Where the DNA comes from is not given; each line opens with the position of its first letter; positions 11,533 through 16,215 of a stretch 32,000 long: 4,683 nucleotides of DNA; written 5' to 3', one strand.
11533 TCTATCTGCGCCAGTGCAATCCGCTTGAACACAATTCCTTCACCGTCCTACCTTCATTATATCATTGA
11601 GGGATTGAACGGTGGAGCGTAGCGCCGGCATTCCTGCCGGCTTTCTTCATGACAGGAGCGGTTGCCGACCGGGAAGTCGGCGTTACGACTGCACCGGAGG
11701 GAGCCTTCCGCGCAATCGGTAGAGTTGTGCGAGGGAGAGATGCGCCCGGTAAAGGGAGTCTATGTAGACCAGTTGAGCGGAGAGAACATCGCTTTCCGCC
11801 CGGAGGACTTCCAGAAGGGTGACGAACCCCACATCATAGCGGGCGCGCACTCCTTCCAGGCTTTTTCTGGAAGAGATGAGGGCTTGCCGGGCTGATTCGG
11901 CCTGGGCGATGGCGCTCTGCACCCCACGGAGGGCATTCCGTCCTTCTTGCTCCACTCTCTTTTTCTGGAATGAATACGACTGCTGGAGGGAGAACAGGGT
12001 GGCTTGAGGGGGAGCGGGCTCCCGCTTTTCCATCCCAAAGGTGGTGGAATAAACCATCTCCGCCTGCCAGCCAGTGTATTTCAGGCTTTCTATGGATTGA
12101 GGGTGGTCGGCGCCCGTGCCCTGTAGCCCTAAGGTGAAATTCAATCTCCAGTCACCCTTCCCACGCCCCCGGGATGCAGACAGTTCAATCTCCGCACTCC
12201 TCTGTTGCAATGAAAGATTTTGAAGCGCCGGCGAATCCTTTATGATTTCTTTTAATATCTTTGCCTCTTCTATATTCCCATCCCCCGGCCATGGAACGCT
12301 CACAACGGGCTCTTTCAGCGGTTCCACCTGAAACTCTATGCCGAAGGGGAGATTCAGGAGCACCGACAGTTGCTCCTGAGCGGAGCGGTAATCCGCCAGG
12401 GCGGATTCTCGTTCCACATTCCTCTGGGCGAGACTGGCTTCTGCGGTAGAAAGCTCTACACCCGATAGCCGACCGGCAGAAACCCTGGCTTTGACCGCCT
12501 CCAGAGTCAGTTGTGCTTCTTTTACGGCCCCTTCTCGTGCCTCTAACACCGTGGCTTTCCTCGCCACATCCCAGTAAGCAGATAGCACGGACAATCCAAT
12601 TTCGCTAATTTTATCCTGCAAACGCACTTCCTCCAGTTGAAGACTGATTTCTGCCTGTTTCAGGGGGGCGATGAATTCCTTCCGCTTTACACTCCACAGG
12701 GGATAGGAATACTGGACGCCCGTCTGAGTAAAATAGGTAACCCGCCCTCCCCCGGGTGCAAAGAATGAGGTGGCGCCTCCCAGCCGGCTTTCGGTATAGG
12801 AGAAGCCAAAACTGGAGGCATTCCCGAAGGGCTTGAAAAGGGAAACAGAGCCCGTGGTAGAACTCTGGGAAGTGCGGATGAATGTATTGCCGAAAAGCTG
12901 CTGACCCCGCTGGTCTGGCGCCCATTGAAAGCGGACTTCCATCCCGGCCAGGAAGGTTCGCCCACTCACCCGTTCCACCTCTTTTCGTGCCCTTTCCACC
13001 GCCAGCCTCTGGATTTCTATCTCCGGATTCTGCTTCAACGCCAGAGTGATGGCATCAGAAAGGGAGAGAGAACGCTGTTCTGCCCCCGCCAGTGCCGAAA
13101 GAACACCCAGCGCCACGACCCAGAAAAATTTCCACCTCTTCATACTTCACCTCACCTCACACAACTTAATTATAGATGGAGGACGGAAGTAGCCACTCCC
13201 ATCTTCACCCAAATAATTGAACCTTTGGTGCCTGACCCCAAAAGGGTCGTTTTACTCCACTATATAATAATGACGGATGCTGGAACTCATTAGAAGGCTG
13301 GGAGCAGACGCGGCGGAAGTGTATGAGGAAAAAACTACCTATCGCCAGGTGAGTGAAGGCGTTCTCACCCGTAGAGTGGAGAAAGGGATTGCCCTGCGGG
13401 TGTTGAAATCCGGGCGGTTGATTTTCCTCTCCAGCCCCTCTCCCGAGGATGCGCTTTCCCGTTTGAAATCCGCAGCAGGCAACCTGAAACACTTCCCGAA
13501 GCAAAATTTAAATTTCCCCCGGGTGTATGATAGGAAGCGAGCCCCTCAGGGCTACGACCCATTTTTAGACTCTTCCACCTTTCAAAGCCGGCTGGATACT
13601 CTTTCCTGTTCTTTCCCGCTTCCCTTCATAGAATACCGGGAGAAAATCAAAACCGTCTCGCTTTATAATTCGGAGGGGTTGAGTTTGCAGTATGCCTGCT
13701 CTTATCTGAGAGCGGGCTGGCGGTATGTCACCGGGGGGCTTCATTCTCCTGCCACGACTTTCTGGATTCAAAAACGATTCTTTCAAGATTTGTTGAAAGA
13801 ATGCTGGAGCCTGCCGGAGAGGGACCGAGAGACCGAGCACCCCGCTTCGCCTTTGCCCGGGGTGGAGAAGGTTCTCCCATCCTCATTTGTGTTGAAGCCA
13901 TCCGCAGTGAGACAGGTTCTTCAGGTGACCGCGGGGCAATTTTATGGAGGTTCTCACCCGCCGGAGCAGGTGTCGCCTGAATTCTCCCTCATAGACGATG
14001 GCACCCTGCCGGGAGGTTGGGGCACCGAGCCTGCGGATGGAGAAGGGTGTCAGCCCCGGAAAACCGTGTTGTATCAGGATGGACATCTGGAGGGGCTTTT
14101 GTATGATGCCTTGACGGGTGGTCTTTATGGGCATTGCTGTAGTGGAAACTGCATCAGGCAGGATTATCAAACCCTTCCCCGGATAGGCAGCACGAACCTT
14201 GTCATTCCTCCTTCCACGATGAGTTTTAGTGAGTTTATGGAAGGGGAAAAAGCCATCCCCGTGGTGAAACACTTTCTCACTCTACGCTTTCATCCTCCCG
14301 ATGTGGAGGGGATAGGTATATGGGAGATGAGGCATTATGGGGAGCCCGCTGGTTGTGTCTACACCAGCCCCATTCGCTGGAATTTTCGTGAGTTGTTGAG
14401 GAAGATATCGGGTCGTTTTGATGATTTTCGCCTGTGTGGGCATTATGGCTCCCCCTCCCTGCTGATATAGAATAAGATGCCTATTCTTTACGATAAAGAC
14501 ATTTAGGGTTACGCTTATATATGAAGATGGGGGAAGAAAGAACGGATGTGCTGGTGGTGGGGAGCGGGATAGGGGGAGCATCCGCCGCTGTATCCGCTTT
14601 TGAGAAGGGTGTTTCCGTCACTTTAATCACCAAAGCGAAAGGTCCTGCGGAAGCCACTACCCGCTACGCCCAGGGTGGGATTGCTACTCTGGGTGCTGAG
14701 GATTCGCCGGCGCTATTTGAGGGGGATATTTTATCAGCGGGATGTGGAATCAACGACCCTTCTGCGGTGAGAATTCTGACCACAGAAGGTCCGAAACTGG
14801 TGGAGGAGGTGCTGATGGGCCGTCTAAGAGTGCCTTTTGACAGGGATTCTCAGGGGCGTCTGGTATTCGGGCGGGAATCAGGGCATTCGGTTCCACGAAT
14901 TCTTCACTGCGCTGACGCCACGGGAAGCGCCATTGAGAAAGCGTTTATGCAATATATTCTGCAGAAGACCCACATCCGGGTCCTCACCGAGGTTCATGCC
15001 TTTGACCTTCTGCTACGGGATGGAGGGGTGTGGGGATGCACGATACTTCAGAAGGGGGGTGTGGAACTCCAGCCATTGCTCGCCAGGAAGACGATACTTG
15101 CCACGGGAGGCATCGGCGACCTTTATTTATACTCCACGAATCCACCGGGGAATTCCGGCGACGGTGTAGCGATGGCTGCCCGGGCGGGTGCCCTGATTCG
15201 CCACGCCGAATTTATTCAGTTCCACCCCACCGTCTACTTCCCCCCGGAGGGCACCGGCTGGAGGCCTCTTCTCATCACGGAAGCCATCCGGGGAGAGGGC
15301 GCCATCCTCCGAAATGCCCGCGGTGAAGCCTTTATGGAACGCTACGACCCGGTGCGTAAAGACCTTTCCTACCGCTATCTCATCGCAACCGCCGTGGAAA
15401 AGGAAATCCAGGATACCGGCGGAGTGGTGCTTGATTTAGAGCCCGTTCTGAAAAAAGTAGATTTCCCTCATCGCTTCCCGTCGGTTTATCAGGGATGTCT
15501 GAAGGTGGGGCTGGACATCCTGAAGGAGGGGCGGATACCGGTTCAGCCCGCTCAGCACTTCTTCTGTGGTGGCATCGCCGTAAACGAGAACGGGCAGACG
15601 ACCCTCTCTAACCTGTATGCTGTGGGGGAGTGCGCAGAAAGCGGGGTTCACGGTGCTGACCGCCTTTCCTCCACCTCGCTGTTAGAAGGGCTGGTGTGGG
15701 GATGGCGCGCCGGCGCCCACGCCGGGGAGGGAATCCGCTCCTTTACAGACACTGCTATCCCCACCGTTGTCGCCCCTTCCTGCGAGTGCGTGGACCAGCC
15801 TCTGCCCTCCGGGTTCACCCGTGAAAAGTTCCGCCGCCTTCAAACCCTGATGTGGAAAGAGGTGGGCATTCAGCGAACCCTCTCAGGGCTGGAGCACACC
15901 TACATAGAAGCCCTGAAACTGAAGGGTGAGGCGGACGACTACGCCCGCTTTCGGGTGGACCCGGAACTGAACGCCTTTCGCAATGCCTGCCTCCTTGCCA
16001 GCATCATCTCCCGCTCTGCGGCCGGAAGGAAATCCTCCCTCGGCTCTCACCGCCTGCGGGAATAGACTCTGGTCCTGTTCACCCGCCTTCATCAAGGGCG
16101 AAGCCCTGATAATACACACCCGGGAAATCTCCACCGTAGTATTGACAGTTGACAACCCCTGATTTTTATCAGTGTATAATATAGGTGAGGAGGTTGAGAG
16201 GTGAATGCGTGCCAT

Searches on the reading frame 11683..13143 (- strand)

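Call 37: search_protein_families(library=pfam, proteins=[window:11683-13143:-], max_evalue=0.01)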
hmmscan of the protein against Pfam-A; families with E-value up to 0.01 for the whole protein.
window:11683-13143:- (486 aa): 1 family
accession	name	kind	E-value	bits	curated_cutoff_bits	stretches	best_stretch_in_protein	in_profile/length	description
PF02321.23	OEP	-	2.7e-33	115.8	22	2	28-264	1-187/187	Outer membrane efflux protein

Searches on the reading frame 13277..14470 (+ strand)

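Call 37: search_protein_families(library=pfam, proteins=[window:13277-14470:+], max_evalue=0.01)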
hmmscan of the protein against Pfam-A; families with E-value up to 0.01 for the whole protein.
window:13277-14470:+ (397 aa): 1 family
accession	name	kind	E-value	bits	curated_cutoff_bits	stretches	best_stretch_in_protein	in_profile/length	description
PF19289.4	PmbA_TldD_3rd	-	1.1e-22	80.7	22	1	232-397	46-213/220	PmbA/TldA metallopeptidase C-terminal domain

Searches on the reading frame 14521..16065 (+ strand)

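Call 37: search_protein_families(library=pfam, proteins=[L001:3340-5106:-, L001:5146-5946:-], max_evalue=0.01)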
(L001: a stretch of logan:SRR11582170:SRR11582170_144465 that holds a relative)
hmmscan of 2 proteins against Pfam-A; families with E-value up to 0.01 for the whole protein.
L001:3340-5106:- (588 aa): 0 families

L001:5146-5946:- (266 aa): 0 families

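Call 92: search_protein_families(library=ncbifam, proteins=[window:14521-16065:+, L001:3340-4974:-], max_evalue=0.00001)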
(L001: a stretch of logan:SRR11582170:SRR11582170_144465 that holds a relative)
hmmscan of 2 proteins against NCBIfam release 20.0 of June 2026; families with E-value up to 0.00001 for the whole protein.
window:14521-16065:+ (514 aa): 36 families (the best 25 are shown)
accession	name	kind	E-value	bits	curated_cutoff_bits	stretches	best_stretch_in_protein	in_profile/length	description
NF005867.0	PRK07804.1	equivalog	4.9e-120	401.3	639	1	5-511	16-512/548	L-aspartate oxidase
TIGR00551.1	nadB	equivalog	3.1e-118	395.6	452.75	1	7-510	2-483/489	L-aspartate oxidase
NF005701.0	PRK07512.1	equivalog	7.8e-111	371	528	1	5-510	7-478/516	L-aspartate oxidase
NF006567.0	PRK09077.1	equivalog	2.4e-109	366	629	1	5-510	6-513/537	L-aspartate oxidase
NF005978.0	PRK08071.1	equivalog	1.5e-105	353.6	621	1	7-511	3-486/514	L-aspartate oxidase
NF005636.0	PRK07395.1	subfamily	5.1e-100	335.3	723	1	5-461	10-460/560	L-aspartate oxidase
NF004900.0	PRK06263.1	equivalog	4.3e-90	302.9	718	1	5-511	5-517/546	fumarate reductase (CoM/CoB) subunit TfrA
NF004820.0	PRK06175.1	equivalog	9.7e-90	301.5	472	1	7-402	4-384/433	L-aspartate oxidase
TIGR01812.1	sdhA_frdA_Gneg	subfamily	6.2e-83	279.2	567.3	1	9-511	1-524/568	succinate dehydrogenase or fumarate reductase, flavoprotein subunit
NF004724.0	PRK06069.1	subfamily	4e-70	236.6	826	1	7-472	5-487/577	succinate dehydrogenase/fumarate reductase flavoprotein subunit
TIGR01816.1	sdhA_forward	equivalog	7.5e-66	222.5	727.35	1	7-471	2-486/584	succinate dehydrogenase flavoprotein subunit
NF005037.0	PRK06452.1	equivalog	5.5e-64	216.7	862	1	7-510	5-521/566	succinate dehydrogenase flavoprotein subunit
NF004613.0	PRK05945.1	equivalog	2.4e-62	211.3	824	1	8-460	4-473/575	succinate dehydrogenase/fumarate reductase flavoprotein subunit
NF005866.0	PRK07803.1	equivalog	2.4e-59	201.1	819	2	5-277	6-289/631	fumarate reductase/succinate dehydrogenase flavoprotein subunit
TIGR01176.1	fum_red_Fp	equivalog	1.9e-54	185.3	932.7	1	7-460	3-474/580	fumarate reductase (quinol) flavoprotein subunit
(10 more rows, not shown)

L001:3340-4974:- (544 aa): 0 families
